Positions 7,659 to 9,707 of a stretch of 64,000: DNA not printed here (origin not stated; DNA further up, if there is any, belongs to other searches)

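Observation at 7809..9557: NhaD/ArsB-superfamily permease encoded between nuoM and nuoN, with His-rich N-terminus and a coiled-coil insert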

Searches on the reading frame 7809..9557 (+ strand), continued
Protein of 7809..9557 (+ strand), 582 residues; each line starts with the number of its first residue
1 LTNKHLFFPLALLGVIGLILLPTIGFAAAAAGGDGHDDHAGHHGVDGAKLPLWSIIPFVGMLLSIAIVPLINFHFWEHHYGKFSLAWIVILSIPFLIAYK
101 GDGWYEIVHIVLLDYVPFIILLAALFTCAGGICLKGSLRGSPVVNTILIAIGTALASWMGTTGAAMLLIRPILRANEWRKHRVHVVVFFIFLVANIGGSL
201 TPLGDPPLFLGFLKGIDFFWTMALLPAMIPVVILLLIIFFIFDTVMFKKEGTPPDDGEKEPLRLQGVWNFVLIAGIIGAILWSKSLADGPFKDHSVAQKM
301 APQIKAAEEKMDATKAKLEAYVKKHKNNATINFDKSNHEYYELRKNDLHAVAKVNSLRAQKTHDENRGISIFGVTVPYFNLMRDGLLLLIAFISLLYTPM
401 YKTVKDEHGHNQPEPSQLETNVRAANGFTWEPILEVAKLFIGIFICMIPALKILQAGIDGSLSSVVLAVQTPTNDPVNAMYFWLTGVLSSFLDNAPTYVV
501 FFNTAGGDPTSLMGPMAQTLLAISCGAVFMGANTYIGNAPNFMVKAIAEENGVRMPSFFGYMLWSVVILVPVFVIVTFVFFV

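Call 48: fold_search(model_id=the predicted structure, library=pdb)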
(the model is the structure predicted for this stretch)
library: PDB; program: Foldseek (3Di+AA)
matches with E <= 10: 204; with E <= 0.001: 2
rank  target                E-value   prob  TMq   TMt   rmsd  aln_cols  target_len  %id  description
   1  9a59_A                1.3e-04  1.00  0.38  0.45  14.6       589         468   13  Integrative model of MLEN-METQ by crosslinking MS and deep learning (released 2024-09-18)
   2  8r35_A                3.0e-04  1.00  0.45  0.53   7.5       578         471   12  CryoEM structure of the asymmetric Pho90 dimer from yeast without substrates. (released 2024-04-24)
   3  10tp_A                1.5e-03  1.00  0.49  0.63   6.4       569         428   13  ArsB from L. ferriphilum in inward-facing state (parallel dimer) (released 2026-03-11)
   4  8zkw_B                1.9e-03  1.00  0.39  0.42  17.3       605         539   11  Cryo-EM structure of the Drosophila INDY (apo-asymmetric, pH 6) (released 2025-01-29)
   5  8w6g_A                2.5e-03  1.00  0.36  0.38  17.2       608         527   12  NaDC1 with inhibitor ACA (released 2024-04-17)
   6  6okz_A                2.7e-03  1.00  0.39  0.49  10.2       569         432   11  Structure of VcINDY bound to Fumarate (released 2020-10-28)
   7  8uve_B                3.7e-03  1.00  0.39  0.44  15.7       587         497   12  Structure of NaDC3-Succinate complex in Coo-Ci conformation (released 2024-12-25)
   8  4f35_B                6.5e-03  1.00  0.41  0.53   8.6       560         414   11  Crystal Structure of a bacterial dicarboxylate/sodium symporter (released 2012-10-24)
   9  8y5u_A                7.0e-03  1.00  0.37  0.41  17.9       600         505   11  human NaS1 intermediate state 1 (released 2025-01-22)
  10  8y5w_A                7.0e-03  0.99  0.33  0.36  16.9       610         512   12  human NaS1 intermediate state 2 (released 2025-01-22)
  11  4f35_C                3.4e-02  1.00  0.39  0.49  11.1       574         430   12  Crystal Structure of a bacterial dicarboxylate/sodium symporter (released 2012-10-24)
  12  8ga5_A                6.7e-02  0.23  0.14  0.16  24.1       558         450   15  CLC-ec1 L25C/A450C/C85A at pH 4.5 100mM Cl Intermediate (released 2024-02-07)
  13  8w6o_A                9.4e-02  0.94  0.32  0.38  12.0       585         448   10  NaS1 in IN/IN state (released 2024-04-17)
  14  8w6o_B                9.8e-02  0.95  0.33  0.39  13.0       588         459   11  NaS1 in IN/IN state (released 2024-04-17)
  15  9r1g_A                1.4e-01  0.11  0.11  0.13  27.1       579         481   12  Cryo-EM structure of human MATE1 (released 2025-11-05)
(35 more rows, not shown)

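Call 49: find_encoding_contigs(protein=P0086, flank=7000, max_places=2)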
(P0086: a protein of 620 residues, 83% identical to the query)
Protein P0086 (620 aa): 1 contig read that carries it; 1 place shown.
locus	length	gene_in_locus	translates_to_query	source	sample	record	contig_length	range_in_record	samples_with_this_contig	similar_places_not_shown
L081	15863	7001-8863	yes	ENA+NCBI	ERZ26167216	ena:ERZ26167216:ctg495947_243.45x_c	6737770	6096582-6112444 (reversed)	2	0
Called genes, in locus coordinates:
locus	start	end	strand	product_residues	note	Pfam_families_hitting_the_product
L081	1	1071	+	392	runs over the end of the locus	PF00146:NADHdh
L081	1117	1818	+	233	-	PF00499:Oxidored_q3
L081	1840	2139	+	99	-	PF00420:Oxidored_q2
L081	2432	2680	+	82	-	-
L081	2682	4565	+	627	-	PF00662:Proton_antipo_N, PF00361:Proton_antipo_M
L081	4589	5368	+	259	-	PF13340:DUF4096, PF01609:DDE_Tnp_1, PF13612:DDE_Tnp_1_3 (weak), PF13586:DDE_Tnp_1_2 (weak)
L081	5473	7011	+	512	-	PF00361:Proton_antipo_M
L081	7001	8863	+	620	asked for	PF16980:CitMHS_2, PF03600:CitMHS, PF16980:CitMHS_2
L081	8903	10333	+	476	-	PF00361:Proton_antipo_M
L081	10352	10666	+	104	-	PF09527:ATPase_gene1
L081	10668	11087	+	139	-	PF03899:ATP-synt_I (weak)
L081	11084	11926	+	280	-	PF00119:ATP-synt_A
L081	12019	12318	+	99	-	PF00137:ATP-synt_C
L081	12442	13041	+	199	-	PF00430:ATP-synt_B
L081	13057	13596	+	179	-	PF00213:OSCP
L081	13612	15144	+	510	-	PF02874:ATP-synt_ab_N, PF00006:ATP-synt_ab, PF00306:ATP-synt_ab_C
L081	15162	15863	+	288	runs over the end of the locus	PF00231:ATP-synt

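Call 50: find_encoding_contigs(protein=P0105, flank=7000, max_places=2)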
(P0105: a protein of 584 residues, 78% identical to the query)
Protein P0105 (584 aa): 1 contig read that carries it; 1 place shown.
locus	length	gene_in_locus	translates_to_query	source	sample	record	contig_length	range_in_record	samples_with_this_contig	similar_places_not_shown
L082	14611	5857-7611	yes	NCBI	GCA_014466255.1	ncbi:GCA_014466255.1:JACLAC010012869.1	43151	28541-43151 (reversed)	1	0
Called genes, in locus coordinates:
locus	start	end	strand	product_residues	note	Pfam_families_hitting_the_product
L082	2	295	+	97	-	?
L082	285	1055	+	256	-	PF04205:FMN_bind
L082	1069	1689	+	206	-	PF02508:Rnf-Nqr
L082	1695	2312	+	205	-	PF02508:Rnf-Nqr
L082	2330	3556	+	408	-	PF00111:Fer2, PF00970:FAD_binding_6, PF00175:NAD_binding_1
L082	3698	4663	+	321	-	PF02424:ApbE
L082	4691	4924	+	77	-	PF04400:NqrM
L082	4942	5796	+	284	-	PF05721:PhyH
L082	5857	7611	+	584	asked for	PF16980:CitMHS_2, PF03600:CitMHS, PF16980:CitMHS_2, PF03600:CitMHS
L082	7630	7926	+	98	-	PF09527:ATPase_gene1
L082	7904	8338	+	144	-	PF03899:ATP-synt_I (weak)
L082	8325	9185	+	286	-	PF00119:ATP-synt_A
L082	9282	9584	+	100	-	PF00137:ATP-synt_C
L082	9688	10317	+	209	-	PF00430:ATP-synt_B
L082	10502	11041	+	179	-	PF00213:OSCP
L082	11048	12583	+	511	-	PF02874:ATP-synt_ab_N, PF00006:ATP-synt_ab, PF00306:ATP-synt_ab_C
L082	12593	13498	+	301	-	PF00231:ATP-synt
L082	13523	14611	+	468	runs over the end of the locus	PF02874:ATP-synt_ab_N, PF00006:ATP-synt_ab, PF22919:ATP-synt_VA_C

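Call 51: find_encoding_contigs(protein=P0113, flank=7000, max_places=2)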
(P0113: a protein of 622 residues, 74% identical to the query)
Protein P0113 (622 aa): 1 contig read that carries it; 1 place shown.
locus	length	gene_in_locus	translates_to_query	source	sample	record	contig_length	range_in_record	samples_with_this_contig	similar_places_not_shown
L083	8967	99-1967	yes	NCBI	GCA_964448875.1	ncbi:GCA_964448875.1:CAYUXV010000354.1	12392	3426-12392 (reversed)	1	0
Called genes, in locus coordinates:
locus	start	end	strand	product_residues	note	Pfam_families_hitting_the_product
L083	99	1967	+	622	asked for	PF16980:CitMHS_2, PF03600:CitMHS, PF16980:CitMHS_2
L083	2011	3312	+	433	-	PF04413:Glycos_transf_N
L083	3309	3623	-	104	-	-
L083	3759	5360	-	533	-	PF00437:T2SSE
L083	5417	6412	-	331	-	PF00108:Thiolase_N (weak), PF08545:ACP_syn_III, PF08541:ACP_syn_III_C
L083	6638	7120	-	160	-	PF02620:YceD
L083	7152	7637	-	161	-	PF01467:CTP_transf_like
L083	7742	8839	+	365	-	-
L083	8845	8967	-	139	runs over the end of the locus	PF00334:NDK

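Call 60: search_protein_families(library=pfam, alignment_id=A4, max_evalue=0.00001)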
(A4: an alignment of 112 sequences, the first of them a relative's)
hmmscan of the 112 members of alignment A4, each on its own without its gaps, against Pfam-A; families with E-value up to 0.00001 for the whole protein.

A. member 1, L002:3918-5678:+ (587 aa): 1 family
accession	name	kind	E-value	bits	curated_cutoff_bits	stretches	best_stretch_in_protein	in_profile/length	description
PF01943.22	Polysacc_synt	-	5.2e-13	49.5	28.2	2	324-391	204-272/274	Polysaccharide biosynthesis protein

B. families by the number of members that match (of 112 scanned): 152 families (the first 25 are shown)
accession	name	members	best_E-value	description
PF02424.20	ApbE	7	1.2e-87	ApbE family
PF02518.31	HATPase_c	7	5.8e-31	Histidine kinase-, DNA gyrase B-, and HSP90-like ATPase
PF01368.27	DHH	5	8e-15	DHH family, N-terminal domain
PF02272.25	DHHA1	5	1.7e-12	DHHA1 domain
PF13426.13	PAS_9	4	1.6e-16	PAS domain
PF00512.31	HisKA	4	3e-16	His Kinase A (phospho-acceptor) domain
PF00326.27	Peptidase_S9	3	3.3e-65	Prolyl oligopeptidase family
PF01119.25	DNA_mis_repair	3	6.9e-36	DNA mismatch repair protein, C-terminal domain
PF08676.16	MutL_C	3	1.6e-30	MutL C terminal dimerisation domain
PF00582.32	Usp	3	1.9e-20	Universal stress protein family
PF00989.32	PAS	3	2.4e-14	PAS fold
PF13589.12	HATPase_c_3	3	1.9e-12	Histidine kinase-, DNA gyrase B-, and HSP90-like ATPase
PF13188.13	PAS_8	3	2.4e-12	PAS domain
PF08448.16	PAS_4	3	4.2e-10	PAS fold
PF01268.25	FTHFS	2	1.7e-230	Formate--tetrahydrofolate ligase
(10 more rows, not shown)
